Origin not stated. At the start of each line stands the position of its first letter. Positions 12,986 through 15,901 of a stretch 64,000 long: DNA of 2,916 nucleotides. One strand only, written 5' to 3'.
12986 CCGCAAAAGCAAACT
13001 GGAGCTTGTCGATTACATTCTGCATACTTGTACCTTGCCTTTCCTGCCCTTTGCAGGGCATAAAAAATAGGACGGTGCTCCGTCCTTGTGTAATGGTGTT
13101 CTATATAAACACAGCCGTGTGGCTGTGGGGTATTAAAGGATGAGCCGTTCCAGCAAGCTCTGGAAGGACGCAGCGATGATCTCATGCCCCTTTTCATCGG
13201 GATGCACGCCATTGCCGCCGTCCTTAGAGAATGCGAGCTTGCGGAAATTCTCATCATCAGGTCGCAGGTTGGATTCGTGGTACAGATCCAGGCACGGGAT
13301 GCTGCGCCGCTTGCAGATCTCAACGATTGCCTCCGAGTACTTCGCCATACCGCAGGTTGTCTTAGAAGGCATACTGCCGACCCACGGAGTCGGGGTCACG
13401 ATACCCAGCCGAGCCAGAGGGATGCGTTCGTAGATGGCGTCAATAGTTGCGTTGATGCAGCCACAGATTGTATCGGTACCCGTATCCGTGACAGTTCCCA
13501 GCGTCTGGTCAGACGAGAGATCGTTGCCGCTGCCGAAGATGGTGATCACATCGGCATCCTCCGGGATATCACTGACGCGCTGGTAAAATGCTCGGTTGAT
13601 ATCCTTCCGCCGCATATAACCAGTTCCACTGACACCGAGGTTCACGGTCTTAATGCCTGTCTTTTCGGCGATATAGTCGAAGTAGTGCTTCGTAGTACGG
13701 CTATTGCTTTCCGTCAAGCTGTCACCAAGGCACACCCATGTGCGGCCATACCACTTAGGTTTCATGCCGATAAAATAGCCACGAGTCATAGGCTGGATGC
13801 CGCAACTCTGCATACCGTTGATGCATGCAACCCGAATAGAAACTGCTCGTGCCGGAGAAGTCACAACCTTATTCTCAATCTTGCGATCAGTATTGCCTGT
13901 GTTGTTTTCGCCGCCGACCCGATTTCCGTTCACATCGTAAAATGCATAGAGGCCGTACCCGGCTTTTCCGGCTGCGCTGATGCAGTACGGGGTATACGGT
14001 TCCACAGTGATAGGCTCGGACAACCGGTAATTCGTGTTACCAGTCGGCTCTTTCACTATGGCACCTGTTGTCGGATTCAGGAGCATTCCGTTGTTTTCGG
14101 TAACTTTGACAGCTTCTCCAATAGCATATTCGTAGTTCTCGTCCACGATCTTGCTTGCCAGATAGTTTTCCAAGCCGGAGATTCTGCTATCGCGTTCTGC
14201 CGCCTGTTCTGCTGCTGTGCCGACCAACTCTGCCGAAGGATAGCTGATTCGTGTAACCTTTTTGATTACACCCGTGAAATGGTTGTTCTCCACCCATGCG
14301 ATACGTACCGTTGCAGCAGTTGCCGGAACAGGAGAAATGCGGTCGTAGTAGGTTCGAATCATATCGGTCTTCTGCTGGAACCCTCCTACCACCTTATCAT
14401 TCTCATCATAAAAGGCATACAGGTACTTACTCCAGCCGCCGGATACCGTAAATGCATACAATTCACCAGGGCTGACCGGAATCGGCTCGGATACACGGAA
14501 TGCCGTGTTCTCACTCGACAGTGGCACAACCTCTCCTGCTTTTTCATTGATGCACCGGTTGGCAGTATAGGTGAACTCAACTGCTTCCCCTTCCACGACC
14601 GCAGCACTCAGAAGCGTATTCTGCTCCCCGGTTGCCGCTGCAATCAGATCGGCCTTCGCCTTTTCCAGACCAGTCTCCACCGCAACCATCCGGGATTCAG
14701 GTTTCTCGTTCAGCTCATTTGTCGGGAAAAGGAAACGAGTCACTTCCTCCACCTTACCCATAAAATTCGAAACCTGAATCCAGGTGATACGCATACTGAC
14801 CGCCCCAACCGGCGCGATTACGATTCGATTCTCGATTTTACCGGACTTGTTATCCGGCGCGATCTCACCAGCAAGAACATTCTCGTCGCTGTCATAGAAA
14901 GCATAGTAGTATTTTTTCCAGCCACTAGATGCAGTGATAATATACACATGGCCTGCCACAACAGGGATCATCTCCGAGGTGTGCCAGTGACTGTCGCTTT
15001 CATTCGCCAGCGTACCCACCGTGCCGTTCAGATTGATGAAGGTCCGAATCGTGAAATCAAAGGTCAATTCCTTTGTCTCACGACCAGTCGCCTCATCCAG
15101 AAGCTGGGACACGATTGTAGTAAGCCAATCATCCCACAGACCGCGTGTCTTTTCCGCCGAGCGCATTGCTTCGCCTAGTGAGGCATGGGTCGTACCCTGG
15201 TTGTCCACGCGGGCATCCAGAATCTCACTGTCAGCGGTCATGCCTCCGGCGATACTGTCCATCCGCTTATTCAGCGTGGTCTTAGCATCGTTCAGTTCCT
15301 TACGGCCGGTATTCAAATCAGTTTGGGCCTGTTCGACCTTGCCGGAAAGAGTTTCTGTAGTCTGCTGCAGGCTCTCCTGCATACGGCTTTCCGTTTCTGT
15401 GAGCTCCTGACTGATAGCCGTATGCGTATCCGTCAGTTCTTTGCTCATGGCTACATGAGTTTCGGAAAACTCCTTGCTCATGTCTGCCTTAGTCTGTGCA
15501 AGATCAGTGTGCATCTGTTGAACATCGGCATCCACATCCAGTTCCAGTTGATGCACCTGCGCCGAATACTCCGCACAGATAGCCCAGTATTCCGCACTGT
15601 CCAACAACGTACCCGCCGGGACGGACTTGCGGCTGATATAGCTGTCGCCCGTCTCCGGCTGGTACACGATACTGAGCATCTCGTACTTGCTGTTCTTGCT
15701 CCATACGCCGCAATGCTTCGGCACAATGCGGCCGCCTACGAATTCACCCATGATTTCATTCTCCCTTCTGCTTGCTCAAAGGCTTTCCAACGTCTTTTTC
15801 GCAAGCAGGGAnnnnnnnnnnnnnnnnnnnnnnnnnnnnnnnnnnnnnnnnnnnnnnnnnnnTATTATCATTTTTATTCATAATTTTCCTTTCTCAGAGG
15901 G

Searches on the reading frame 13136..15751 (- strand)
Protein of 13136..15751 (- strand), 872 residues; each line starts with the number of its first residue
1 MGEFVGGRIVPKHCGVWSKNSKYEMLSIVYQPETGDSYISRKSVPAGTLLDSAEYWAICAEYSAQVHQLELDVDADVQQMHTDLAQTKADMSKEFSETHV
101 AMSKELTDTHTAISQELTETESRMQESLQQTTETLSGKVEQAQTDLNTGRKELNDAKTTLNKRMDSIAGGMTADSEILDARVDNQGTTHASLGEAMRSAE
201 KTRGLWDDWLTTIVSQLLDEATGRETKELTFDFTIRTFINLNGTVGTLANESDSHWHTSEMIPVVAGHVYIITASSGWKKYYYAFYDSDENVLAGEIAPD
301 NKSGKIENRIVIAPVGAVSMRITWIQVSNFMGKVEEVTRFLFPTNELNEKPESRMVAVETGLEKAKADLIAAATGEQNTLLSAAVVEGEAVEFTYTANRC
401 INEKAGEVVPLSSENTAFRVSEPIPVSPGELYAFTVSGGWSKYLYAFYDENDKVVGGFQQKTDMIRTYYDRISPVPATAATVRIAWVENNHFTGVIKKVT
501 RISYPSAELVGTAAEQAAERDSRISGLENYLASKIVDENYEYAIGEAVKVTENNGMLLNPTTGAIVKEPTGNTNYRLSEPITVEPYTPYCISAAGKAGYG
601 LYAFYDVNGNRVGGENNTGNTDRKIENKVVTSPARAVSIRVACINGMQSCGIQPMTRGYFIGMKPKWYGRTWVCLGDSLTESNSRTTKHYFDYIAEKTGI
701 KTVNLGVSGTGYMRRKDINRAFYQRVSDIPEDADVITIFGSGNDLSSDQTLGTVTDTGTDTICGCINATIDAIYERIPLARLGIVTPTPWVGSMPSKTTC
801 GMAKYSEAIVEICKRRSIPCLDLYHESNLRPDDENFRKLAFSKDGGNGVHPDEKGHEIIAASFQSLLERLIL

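Call 7: search_protein_families(library=pfam, proteins=[window:13136-15751:-], max_evalue=0.1)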
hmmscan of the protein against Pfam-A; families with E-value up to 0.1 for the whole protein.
window:13136-15751:- (872 aa): 8 families
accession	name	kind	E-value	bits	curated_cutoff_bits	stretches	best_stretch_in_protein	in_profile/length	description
PF13472.12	Lipase_GDSL_2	-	2.4e-19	70.9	32.9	1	674-858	1-178/178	GDSL-like Lipase/Acylhydrolase family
PF00657.28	Lipase_GDSL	-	1.3e-09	39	23.6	1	673-861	2-206/208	GDSL-like Lipase/Acylhydrolase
PF01442.23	Apolipoprotein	-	0.00025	21.2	90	1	77-182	6-108/190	Apolipoprotein A1/A4/E domain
PF06705.16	SF-assemblin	-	0.0043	16.9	30.6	1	67-167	62-158/247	SF-assemblin/beta giardin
PF05615.18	THOC7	-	0.013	16.2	28.7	1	78-164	37-114/136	Tho complex subunit 7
PF15665.10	FAM184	-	0.034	14.2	32.7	1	41-146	80-188/211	Family with sequence similarity 184, A and B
PF02710.19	Hema_HEFG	-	0.072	13.8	25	0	429-464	94-129/155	Hemagglutinin domain of haemagglutinin-esterase-fusion glycoprotein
PF05811.18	DUF842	-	0.089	13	25.1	0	102-154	53-107/131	Eukaryotic protein of unknown function (DUF842)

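Call 8: search_protein_families(library=phrogs, proteins=[window:13136-15751:-], max_evalue=0.01)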
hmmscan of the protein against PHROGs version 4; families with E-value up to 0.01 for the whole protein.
window:13136-15751:- (872 aa): 11 families
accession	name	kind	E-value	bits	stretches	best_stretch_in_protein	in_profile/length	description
phrog_13015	-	head and packaging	1.7e-43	149.8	1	672-869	142-343/618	virion structural protein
phrog_11541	-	unknown function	3e-42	145.9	1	413-871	343-827/832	-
phrog_5240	-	tail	1.3e-39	137.4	1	666-863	453-661/670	tail fiber protein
phrog_19519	-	connector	1.5e-21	77.6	2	125-500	168-486/714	neck protein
phrog_663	-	head and packaging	4.6e-10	39.5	1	674-860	420-616/628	minor head protein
phrog_33778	-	head and packaging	1e-08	35.7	1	673-859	198-390/403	virion structural protein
phrog_6758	-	unknown function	1.7e-05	24.8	1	111-194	29-109/526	-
phrog_6102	-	moron, auxiliary metabolic gene and host takeover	4.2e-05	23.5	1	664-867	25-225/442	lipase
phrog_38470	-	unknown function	0.00037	19.5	1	671-861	680-882/892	-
phrog_287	-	tail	0.0015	18.3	1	101-234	24-139/628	minor tail protein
phrog_5467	-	unknown function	0.0072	16.3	1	76-180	330-433/552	-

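Call 20: search_solved_structures(query=window:13136-15751:-, max_evalue=1, show_alignments=2)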
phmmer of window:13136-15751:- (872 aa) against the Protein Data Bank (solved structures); distinct sequences matched with E-value up to 1: 7.
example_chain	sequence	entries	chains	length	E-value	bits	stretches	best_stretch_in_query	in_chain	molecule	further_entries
3dc7_A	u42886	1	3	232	1.4e-16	63.4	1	674-869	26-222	Putative uncharacterized protein lp_3323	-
7bxd_A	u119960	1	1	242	6.6e-14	54.5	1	699-860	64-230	GDSL-like protein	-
8egr_K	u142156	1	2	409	1.6e-09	40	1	671-859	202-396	SGNH_hydro domain-containing protein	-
6v8i_AE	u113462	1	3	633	3.1e-08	35.7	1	673-860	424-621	Tail-Associated Lysin, gp59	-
3bzw_A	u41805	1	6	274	0.0003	22.5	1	666-753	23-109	Putative lipase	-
4q7q_A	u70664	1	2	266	0.016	16.9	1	671-848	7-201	Lipolytic protein G-D-S-L family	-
1kfn_A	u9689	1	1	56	0.63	11.6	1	126-168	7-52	MAJOR OUTER MEMBRANE LIPOPROTEIN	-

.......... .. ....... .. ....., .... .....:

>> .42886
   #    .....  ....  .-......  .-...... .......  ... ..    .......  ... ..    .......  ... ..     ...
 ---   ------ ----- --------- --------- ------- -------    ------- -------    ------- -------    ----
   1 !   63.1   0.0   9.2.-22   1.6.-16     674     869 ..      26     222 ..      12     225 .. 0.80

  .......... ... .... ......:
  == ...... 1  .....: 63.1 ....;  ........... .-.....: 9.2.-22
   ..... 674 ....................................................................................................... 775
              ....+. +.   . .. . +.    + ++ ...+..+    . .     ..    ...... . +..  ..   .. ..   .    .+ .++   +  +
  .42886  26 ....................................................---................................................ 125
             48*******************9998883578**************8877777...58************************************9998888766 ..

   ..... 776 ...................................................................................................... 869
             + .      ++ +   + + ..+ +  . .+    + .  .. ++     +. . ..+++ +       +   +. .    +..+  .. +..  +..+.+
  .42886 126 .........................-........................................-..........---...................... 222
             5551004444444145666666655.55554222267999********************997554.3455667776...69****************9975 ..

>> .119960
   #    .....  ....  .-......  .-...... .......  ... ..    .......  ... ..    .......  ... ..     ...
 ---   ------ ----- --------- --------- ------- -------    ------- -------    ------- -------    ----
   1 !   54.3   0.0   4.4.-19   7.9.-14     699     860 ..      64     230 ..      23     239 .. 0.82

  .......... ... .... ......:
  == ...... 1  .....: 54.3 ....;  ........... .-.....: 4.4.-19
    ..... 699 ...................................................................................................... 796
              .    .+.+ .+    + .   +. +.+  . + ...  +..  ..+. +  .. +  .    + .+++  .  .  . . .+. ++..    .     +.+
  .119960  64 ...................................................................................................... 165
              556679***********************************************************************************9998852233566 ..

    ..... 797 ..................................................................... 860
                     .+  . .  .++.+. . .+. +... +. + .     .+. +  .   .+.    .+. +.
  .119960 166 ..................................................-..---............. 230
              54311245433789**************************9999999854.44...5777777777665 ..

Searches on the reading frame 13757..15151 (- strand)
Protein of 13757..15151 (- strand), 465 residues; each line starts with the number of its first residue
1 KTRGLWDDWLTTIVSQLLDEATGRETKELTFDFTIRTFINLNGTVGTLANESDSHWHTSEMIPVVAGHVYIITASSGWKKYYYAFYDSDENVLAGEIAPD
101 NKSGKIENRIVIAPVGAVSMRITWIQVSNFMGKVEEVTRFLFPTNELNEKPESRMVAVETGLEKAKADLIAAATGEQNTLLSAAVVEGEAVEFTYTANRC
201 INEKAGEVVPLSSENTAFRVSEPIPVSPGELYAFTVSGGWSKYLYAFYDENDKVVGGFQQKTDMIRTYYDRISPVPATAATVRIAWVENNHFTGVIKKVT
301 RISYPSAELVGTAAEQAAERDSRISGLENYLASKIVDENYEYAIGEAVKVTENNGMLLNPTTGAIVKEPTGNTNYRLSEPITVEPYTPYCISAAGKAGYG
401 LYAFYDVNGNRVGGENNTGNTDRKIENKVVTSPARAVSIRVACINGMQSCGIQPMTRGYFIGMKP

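Call 73: predict_structure(alignment_id=A7)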
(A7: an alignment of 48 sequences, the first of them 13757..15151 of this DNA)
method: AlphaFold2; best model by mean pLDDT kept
length: 465 residues; sequences in the alignment: 48
mean_pLDDT: 85.1   pTM: 0.38
mean pLDDT of the five models: 85.1, 83.9, 83.9, 83.4, 83.3
residues with pLDDT >= 90: 304; 70-90: 81; 50-70: 32; < 50: 48
segments of 3 or more residues with pLDDT < 50: 1-3, 145-147, 149-162, 164-166, 168-184, 304-310
pLDDT, mean of each block of 10 residues (from residue 1): 54 71 90 95 93 90 95 95 97 95 92 95 91 92 56 46 47 40 61 97 94 93 96 94 97 96 91 94 95 91 52 63 72 76 89 95 94 96 95 97 95 95 96 94 96 89 60
secondary structure, 60 per line:
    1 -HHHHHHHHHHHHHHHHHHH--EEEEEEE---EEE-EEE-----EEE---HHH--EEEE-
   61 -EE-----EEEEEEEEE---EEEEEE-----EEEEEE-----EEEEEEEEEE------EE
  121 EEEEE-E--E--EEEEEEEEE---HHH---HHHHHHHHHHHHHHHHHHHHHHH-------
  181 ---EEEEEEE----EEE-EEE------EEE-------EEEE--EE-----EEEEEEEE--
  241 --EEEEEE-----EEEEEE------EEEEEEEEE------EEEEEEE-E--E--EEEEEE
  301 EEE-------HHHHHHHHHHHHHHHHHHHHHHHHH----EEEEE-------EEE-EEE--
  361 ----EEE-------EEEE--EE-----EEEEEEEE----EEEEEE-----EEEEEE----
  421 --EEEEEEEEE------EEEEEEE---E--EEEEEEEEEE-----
elements in order: H2-20 E23-29 E33-35 E37-39 E45-47 E56-59 E69-77 E81-86 E92-97 E103-112 E119-125 E133-141 H151-173 E184-190 E195-197 E199-201 E208-210 E218-221 E231-238 E243-248 E254-259 E266-274 E281-287 E295-303 H311-335 E340-344 E352-354 E356-358 E365-367 E375-378 E388-395 E400-405 E411-416 E423-431 E438-444 E451-460

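Call 76: fold_search(model_id=the predicted structure, library=pdb)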
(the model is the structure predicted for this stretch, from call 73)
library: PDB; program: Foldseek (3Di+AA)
matches with E <= 10: 1284; with E <= 0.001: 31
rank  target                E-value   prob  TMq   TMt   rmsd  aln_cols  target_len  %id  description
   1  6tfj_B                2.0e-06  0.93  0.13  0.08  27.7       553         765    9  Vip3Aa protoxin structure (released 2020-08-12)
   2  6v1v_D                2.2e-06  0.93  0.12  0.09  25.3       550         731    9  VIP3B (VIP3B_2160) adapted for crystallization (released 2019-12-18)
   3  8w7n                  5.3e-06  0.98  0.16  0.09  26.4       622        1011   10  Crystal structure of the in-cell Cry1Aa purified from Bacillus thuringiensis (released 2024-03-06)
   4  6vls_B                5.3e-06  0.84  0.12  0.07  27.4       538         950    8  Structure of C-terminal fragment of Vip3A toxin (released 2020-07-22)
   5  6tfj_A                8.8e-06  0.85  0.13  0.09  28.7       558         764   10  Vip3Aa protoxin structure (released 2020-08-12)
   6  6vls_D                1.6e-05  0.89  0.14  0.08  27.6       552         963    9  Structure of C-terminal fragment of Vip3A toxin (released 2020-07-22)
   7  6tfk_A                1.8e-05  0.75  0.12  0.09  27.1       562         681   10  Vip3Aa toxin structure (released 2020-08-12)
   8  6vls_A                2.9e-05  0.84  0.14  0.07  27.9       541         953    9  Structure of C-terminal fragment of Vip3A toxin (released 2020-07-22)
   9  4w8j                  3.4e-05  0.87  0.13  0.08  26.3       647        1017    9  Structure of the full-length insecticidal protein Cry1Ac reveals intriguing details of toxin packaging into in vivo form (released 2014-09-17)
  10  8zdp_v                4.1e-05  0.84  0.14  0.09  65.3       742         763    9  Cryo-EM structure of Mycobacteriophage Douge Central fiber (gp20) (released 2025-06-25)
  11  8zdq_v                4.1e-05  0.84  0.14  0.08  65.3       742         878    9  Cryo-EM structure of Mycobacteriophage Douge complete baseplate (gp13, gp17, gp23, gp16, gp18 and gp20) (released 2025-06-25)
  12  6v1v_A                4.5e-05  0.75  0.13  0.09  25.4       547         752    8  VIP3B (VIP3B_2160) adapted for crystallization (released 2019-12-18)
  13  9h9a                  5.8e-05  0.60  0.11  0.06  28.9       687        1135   11  native structure of the full-length pesticidal protein Cry8Ba2, from crystals formed in vivo (form 1) (released 2025-12-03)
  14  7vnn_A                7.1e-05  0.69  0.13  0.10  31.8       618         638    9  Complex structure of Clostridioides difficile enzymatic component (CDTa) and binding component (CDTb) pore with long s (released 2022-10-26)
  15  6v1v_B                7.1e-05  0.60  0.12  0.08  25.9       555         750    7  VIP3B (VIP3B_2160) adapted for crystallization (released 2019-12-18)
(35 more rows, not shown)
